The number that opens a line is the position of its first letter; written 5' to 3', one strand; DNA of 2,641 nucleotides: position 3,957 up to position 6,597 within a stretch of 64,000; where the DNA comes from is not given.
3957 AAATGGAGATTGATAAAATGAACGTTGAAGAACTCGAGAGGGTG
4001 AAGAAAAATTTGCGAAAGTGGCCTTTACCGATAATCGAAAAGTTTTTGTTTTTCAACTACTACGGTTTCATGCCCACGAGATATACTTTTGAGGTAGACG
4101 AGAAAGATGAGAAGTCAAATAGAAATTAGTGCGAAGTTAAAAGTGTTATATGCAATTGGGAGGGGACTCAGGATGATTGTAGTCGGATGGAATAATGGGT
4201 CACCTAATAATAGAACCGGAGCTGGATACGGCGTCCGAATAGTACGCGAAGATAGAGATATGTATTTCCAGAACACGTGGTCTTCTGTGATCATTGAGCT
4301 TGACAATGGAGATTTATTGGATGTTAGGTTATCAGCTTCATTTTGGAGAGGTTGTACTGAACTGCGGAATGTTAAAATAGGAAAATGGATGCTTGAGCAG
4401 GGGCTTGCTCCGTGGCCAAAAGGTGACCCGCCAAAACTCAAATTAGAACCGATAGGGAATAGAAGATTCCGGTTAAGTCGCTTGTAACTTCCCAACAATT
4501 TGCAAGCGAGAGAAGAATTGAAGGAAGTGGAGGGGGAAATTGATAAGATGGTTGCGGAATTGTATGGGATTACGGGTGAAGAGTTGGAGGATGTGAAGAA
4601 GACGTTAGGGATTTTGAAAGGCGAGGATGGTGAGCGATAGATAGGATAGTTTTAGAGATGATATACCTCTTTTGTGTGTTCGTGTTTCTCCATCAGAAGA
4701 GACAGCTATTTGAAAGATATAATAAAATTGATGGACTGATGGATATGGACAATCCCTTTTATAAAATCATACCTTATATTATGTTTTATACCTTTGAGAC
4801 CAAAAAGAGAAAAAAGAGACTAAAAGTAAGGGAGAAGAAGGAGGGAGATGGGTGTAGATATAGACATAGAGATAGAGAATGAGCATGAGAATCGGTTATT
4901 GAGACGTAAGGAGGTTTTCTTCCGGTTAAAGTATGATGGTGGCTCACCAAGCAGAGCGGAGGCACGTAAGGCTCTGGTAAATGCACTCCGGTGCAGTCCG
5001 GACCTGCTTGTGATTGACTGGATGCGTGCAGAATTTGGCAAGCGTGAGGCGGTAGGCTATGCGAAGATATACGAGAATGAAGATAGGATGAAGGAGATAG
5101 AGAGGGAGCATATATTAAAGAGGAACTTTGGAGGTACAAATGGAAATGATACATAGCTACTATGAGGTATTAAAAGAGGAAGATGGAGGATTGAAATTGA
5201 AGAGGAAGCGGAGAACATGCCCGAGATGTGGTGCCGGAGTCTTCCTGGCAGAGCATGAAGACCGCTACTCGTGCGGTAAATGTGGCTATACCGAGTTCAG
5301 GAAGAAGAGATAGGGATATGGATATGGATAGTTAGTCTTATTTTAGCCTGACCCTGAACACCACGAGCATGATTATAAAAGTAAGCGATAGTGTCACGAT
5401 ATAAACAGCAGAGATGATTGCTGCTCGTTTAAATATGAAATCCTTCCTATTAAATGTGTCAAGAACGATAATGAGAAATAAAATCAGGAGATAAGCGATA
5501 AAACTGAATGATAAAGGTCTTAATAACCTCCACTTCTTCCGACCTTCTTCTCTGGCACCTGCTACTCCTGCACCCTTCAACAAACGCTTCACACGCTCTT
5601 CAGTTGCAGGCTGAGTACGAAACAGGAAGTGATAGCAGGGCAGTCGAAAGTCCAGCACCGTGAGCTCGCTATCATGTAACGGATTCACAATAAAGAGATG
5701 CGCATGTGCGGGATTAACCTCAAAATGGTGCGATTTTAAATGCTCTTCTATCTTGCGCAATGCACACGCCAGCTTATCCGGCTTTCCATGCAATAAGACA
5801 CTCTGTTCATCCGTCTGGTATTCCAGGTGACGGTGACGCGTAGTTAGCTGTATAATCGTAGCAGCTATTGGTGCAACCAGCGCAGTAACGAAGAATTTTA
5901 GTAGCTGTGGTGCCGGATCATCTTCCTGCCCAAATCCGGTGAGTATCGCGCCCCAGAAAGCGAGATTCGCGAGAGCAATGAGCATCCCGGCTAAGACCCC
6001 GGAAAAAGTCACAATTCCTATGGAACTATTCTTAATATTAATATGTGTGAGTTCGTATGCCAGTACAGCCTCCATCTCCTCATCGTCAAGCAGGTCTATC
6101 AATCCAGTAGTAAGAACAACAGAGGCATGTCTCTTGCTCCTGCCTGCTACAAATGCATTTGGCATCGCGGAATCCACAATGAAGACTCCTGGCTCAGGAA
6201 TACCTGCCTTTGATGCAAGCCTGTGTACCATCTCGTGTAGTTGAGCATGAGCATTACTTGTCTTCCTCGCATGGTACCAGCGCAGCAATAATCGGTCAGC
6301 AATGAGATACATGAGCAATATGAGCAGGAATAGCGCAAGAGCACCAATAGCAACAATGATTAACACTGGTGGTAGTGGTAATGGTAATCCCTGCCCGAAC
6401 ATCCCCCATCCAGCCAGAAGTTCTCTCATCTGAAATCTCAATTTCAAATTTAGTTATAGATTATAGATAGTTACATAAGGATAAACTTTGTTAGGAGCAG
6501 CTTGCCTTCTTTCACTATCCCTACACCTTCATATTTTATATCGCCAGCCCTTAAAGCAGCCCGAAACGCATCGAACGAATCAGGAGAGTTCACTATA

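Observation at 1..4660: AT-rich five-gene cassette inserted at the 3' end of a type IIG/PglX-like DNA methyltransferase, bracketed by ~95-bp direct repeats of the methyltransferase C-terminal tail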

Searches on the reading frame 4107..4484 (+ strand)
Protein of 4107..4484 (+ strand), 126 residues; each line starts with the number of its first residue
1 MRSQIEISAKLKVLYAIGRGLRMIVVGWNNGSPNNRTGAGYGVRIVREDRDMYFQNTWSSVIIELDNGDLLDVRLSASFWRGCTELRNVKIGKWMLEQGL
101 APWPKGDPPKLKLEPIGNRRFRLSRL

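Call 7: search_protein_families(library=pfam, proteins=[window:4107-4484:+], max_evalue=1)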
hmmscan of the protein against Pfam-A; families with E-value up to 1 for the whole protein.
window:4107-4484:+ (126 aa): 0 families

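Call 8: search_protein_families(library=padloc, proteins=[window:4107-4484:+], max_evalue=1)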
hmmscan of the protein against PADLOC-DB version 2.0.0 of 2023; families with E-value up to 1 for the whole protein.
window:4107-4484:+ (126 aa): 0 families

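Call 10: find_encoding_contigs(protein=window:4107-4484:+, flank=10000, max_places=10)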
Protein window:4107-4484:+ (126 aa): 4 contigs read that carry it; 4 places shown.
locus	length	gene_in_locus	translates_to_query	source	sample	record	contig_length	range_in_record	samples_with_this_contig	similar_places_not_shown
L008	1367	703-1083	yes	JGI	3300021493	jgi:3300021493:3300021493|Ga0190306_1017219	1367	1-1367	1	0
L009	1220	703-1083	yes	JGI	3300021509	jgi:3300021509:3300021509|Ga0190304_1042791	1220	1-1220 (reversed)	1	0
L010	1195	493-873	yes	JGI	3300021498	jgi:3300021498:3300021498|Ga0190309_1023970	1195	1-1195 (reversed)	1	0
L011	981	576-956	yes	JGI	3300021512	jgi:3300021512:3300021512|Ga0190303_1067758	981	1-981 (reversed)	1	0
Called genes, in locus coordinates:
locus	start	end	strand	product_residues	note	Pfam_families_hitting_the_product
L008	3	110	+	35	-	?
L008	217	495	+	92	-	-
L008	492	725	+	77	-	-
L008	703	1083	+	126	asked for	-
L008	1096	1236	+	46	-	-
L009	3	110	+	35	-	?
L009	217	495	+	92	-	-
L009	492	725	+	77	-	-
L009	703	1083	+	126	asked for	-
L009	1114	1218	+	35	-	?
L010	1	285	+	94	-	?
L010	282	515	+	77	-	-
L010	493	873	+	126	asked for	-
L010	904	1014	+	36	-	-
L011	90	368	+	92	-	-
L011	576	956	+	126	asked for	-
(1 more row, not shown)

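Call 34: find_homologous_proteins(query=window:4107-4484:+, max_evalue=0.001)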
Query window:4107-4484:+ (126 aa): 85 proteins with E <= 0.001 among 89 candidates.
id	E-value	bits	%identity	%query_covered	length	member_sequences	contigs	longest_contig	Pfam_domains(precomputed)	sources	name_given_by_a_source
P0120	3.0e-62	226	97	80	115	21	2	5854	-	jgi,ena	-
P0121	7.5e-57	209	88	81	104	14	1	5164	-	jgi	-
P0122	5.9e-51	190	79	83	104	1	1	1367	-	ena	-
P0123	2.7e-50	188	74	83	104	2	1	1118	-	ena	-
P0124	7.3e-48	180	73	83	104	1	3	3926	-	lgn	-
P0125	1.5e-47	179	76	80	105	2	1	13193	-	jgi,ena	-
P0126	2.7e-47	178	96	65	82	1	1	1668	-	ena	-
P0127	8.0e-47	176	75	81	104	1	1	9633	-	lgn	-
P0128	9.9e-47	176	72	83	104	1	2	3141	-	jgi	jgi:hypothetical protein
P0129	1.1e-46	176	72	83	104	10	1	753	-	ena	-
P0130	2.0e-46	175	68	88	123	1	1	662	-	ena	-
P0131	1.7e-45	172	71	83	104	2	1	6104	-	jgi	-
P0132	6.7e-45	170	68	81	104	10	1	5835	-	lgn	-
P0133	1.0e-44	170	71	82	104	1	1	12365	-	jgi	-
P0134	7.1e-44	167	71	83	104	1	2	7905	-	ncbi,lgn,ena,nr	ncbi:MAG: hypothetical protein KAV99_01370 [Candidatus Latescibacteria bacterium]|nr:hypothetical pr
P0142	1.0e-41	160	66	81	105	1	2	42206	-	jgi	-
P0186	1.7e-35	140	58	82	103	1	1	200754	-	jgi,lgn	-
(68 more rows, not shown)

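Call 36: find_encoding_contigs(protein=P0142, flank=5000, max_places=2)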
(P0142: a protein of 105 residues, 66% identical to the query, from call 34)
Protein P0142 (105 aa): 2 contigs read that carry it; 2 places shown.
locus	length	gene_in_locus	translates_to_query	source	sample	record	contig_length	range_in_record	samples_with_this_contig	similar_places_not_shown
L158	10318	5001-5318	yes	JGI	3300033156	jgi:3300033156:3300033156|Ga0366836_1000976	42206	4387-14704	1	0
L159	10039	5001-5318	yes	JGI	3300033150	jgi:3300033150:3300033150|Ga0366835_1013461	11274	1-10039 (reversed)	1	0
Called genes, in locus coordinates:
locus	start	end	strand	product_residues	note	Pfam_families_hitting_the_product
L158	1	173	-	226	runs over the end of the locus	-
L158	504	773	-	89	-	-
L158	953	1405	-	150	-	-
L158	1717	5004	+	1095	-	PF00176:SNF2-rel_dom, PF00270:DEAD, PF04851:ResIII, PF09848:SLFN-g3_helicase (faint), PF16203:ERCC3_RAD25_C, PF00271:Helicase_C, PF13020:NOV_C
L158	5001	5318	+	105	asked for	-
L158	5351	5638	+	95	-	PF01909:NTP_transf_2, PF18765:Polbeta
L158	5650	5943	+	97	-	PF18765:Polbeta, PF01909:NTP_transf_2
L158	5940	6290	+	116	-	PF01934:HepT-like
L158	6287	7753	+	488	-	PF06634:DUF1156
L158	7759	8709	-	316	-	PF01435:Peptidase_M48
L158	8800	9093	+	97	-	PF18765:Polbeta, PF01909:NTP_transf_2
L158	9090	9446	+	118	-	PF01934:HepT-like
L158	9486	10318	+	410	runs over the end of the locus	PF08241:Methyltransf_11 (faint), PF01555:N6_N4_Mtase (faint)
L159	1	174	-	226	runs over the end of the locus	-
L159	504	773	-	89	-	-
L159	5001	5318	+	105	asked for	-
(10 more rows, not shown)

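Call 37: find_encoding_contigs(protein=P0186, flank=5000, max_places=2)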
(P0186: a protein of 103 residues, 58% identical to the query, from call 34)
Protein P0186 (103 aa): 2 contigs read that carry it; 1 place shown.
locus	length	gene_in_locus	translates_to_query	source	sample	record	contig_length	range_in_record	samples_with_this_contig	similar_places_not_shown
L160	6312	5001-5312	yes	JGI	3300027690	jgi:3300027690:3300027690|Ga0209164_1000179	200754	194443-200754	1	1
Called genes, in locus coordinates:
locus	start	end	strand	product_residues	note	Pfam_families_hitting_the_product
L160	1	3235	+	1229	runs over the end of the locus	PF13476:AAA_23, PF13555:AAA_29 (weak), PF13558:SbcC_Walker_B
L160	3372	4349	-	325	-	-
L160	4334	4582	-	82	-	-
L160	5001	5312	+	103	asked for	-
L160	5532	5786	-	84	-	-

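Call 52: search_protein_families(library=pfam, proteins=[window:4173-4484:+], max_evalue=0.01)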
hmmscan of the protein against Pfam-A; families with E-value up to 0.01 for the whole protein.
window:4173-4484:+ (104 aa): 0 families

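Call 65: search_protein_families(library=ncbifam, proteins=[window:4173-4484:+], max_evalue=0.1)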
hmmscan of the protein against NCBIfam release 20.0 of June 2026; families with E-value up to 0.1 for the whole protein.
window:4173-4484:+ (104 aa): 0 families

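Call 66: search_protein_families(library=phrogs, proteins=[window:4173-4484:+], max_evalue=0.1)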
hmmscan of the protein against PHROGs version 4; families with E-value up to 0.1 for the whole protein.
window:4173-4484:+ (104 aa): 0 families

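Call 68: predict_structure(alignment_id=A4)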
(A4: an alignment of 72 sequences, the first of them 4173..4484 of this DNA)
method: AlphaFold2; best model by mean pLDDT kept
length: 104 residues; sequences in the alignment: 72
mean_pLDDT: 96.5   pTM: 0.87
mean pLDDT of the five models: 96.5, 96.3, 95.9, 95.9, 95.8
residues with pLDDT >= 90: 102; 70-90: 2; 50-70: 0; < 50: 0
segments of 3 or more residues with pLDDT < 50: none
pLDDT, mean of each block of 10 residues (from residue 1): 97 97 97 97 96 93 96 98 97 97 96
secondary structure, 60 per line:
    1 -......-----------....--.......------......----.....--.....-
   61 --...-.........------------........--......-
elements in order: E2-7 E19-22 H25-31 E38-43 E48-52 H55-59 E63-65 H67-75 E88-95 E98-103

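Call 70: search_protein_families(library=padloc, proteins=[window:4173-4484:+], max_evalue=0.001)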
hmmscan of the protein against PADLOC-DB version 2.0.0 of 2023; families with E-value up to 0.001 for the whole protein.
window:4173-4484:+ (104 aa): 0 families

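Call 73: find_related_loci(query=A4, collection=viral_contigs, flank=5000)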
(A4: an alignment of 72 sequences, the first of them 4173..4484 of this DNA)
Query A4 (104 aa) in viral_contigs; peptide patterns used: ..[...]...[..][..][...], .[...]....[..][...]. (x = any residue, [..] = any of these).
37 stretches matched a pattern, but none encodes a relative of the query by tblastn (E <= 1e-3).

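Call 82: search_dna_similar(query=window:4173-4484:+, collection=plasmids, mode=protein, max_evalue=0.001, max_rows=10)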
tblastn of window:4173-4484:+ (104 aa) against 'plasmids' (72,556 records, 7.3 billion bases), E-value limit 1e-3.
No match.

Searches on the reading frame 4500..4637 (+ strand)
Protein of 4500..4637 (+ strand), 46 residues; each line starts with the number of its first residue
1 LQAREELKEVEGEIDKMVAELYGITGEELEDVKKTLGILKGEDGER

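Call 7: search_protein_families(library=pfam, proteins=[window:4500-4637:+], max_evalue=1)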
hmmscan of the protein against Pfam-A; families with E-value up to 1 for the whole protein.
window:4500-4637:+ (46 aa): 1 family
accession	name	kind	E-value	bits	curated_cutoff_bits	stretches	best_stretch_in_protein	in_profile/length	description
PF24026.1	DUF7337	-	0.075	13.6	30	1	4-20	45-61/61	Family of unknown function (DUF7337)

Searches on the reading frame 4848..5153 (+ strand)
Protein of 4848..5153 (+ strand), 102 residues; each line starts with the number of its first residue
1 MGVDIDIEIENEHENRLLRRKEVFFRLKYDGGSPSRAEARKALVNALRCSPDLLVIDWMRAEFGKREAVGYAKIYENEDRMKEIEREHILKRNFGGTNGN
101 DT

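Call 41: find_encoding_contigs(protein=window:4848-5153:+, flank=7000, max_places=10)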
Protein window:4848-5153:+ (102 aa): 24 contigs read that carry it; 10 places shown.
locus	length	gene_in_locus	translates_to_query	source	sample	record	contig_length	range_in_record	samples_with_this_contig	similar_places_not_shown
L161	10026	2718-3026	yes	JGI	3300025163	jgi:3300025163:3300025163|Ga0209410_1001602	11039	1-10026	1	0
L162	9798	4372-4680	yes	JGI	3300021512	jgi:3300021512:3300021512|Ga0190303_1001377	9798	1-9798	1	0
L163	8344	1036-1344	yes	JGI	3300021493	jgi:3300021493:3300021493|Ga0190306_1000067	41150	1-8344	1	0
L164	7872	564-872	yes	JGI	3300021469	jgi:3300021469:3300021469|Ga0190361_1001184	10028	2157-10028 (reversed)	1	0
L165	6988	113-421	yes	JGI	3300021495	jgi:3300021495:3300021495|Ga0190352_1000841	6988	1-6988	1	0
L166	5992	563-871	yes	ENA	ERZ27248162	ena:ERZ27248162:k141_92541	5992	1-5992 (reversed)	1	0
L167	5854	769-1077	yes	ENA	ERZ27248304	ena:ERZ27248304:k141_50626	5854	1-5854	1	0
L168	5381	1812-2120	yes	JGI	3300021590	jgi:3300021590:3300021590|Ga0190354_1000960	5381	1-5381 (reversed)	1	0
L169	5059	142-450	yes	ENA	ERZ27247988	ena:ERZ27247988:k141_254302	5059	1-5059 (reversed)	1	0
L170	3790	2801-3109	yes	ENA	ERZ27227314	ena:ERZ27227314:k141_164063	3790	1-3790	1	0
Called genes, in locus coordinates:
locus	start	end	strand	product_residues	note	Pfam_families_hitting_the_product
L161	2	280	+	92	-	?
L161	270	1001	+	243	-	-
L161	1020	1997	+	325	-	-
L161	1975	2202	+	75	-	-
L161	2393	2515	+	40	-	-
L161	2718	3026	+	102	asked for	PF01282:Ribosomal_S24e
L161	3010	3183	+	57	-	PF01599:Ribosomal_S27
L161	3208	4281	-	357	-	PF01435:Peptidase_M48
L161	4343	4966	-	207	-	-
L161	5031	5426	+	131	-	PF01894:YjbQ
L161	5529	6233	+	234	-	PF05239:PRC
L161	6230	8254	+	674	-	PF00488:MutS_V (weak)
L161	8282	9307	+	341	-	PF09821:AAA_assoc_C (weak)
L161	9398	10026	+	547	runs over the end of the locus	?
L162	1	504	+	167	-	?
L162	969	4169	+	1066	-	PF02384:N6_Mtase (weak), PF20473:MmeI_Mtase (weak), PF07669:Eco57I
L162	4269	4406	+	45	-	-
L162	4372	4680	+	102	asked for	PF01282:Ribosomal_S24e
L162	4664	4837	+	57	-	PF01599:Ribosomal_S27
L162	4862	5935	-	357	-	PF01435:Peptidase_M48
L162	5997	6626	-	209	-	-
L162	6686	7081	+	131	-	PF01894:YjbQ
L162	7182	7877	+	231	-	PF05239:PRC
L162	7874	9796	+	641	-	?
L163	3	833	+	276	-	?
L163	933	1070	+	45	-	-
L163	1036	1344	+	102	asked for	PF01282:Ribosomal_S24e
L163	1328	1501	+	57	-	PF01599:Ribosomal_S27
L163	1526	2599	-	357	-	PF01435:Peptidase_M48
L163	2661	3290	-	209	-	-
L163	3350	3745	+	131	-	PF01894:YjbQ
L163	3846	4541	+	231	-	PF05239:PRC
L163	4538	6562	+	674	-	PF00488:MutS_V (weak)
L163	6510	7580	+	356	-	PF09821:AAA_assoc_C (weak)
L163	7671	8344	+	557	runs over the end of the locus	PF02355:SecD_SecF_C (faint)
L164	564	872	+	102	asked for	PF01282:Ribosomal_S24e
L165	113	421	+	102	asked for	PF01282:Ribosomal_S24e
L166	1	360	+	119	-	?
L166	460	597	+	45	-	-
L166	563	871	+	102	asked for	PF01282:Ribosomal_S24e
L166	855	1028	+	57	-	PF01599:Ribosomal_S27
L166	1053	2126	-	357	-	PF01435:Peptidase_M48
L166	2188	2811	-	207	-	-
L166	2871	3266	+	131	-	PF01894:YjbQ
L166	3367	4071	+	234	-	PF05239:PRC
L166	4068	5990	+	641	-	?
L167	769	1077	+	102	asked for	PF01282:Ribosomal_S24e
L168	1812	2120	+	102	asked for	PF01282:Ribosomal_S24e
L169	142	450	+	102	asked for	PF01282:Ribosomal_S24e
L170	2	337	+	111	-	?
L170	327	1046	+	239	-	-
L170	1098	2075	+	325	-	-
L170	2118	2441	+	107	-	-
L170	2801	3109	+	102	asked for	PF01282:Ribosomal_S24e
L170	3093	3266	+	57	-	PF01599:Ribosomal_S27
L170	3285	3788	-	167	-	?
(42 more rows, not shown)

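Call 70: search_protein_families(library=padloc, proteins=[L162:969-4166:+], max_evalue=0.001)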
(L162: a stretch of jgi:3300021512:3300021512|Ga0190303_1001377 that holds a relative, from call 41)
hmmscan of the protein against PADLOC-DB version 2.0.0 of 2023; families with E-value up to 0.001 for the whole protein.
L162:969-4166:+ (1066 aa): 33 families (the best 25 are shown)
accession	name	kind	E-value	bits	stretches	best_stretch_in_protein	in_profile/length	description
PDLC03630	REase_MTase_IIG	-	0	1055.3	1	8-1060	55-1099/1100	Type IIG restriction enzyme-methyltransferase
PDLC03580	REase_II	-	1.1e-190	634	2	11-850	62-940/1112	Type II restriction enzyme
PDLC03625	REase_MTase_IIG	-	2.2e-102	341.6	2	112-848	191-952/1109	Type IIG restriction enzyme-methyltransferase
PDLC03338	MTase_II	-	6e-14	49.7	1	300-414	114-227/604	Type II methyltransferase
PDLC02529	PglX|PglXI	-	2.9e-13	46.5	1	302-434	187-326/1189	PglX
PDLC03335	MTase_II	-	2.7e-12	44.1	1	297-402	62-160/607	Type II methyltransferase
PDLC04134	mad2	-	9.4e-12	42.5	1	294-400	249-333/492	mads_2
PDLC03612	REase_MTase_IIG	-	3.6e-11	40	1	536-665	807-919/1247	Type IIG restriction enzyme-methyltransferase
PDLC03310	MTase_II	-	4.4e-11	40.2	1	884-962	373-445/475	Type II methyltransferase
PDLC03348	MTase_II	-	1.4e-10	38.4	1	293-402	198-311/727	Type II methyltransferase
PDLC03025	MTase_I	-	3.5e-10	37.2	1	297-402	146-241/569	Type I methyltransferase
PDLC03267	MTase_II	-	4.3e-10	37.1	1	533-666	104-223/539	Type II methyltransferase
PDLC03248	MTase_II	-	5.2e-10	36.7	1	532-850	82-375/521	Type II methyltransferase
PDLC03313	MTase_II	-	3.3e-08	30.5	1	491-553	95-162/563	Type II methyltransferase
PDLC03030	MTase_I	-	8.3e-08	29.1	1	276-370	296-382/670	Type I methyltransferase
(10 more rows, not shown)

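Call 87: search_protein_families(library=pfam, proteins=[L162:1-501:+], max_evalue=0.01)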
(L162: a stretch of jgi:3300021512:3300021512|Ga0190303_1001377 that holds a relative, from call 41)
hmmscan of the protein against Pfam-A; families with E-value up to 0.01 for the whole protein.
L162:1-501:+ (167 aa): 0 families

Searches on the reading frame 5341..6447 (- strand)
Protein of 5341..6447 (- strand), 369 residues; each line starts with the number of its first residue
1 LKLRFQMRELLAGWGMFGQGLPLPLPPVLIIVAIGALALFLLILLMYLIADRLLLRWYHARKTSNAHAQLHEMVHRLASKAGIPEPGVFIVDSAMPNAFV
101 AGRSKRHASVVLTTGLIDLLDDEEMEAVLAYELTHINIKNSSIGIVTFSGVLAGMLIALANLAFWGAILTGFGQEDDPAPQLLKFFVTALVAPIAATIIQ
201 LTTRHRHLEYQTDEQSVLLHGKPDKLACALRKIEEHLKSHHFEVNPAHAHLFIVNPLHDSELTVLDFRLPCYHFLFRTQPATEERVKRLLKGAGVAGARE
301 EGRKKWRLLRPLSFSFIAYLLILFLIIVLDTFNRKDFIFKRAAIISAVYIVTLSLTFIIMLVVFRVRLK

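Call 78: search_protein_families(library=pfam, proteins=[window:5341-6447:-], max_evalue=0.001)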
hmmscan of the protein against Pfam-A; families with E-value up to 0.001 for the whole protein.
window:5341-6447:- (369 aa): 1 family
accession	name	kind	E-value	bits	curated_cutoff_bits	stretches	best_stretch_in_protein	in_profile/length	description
PF01435.24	Peptidase_M48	-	1.4e-24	87.4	20.3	1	67-290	4-183/186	Peptidase family M48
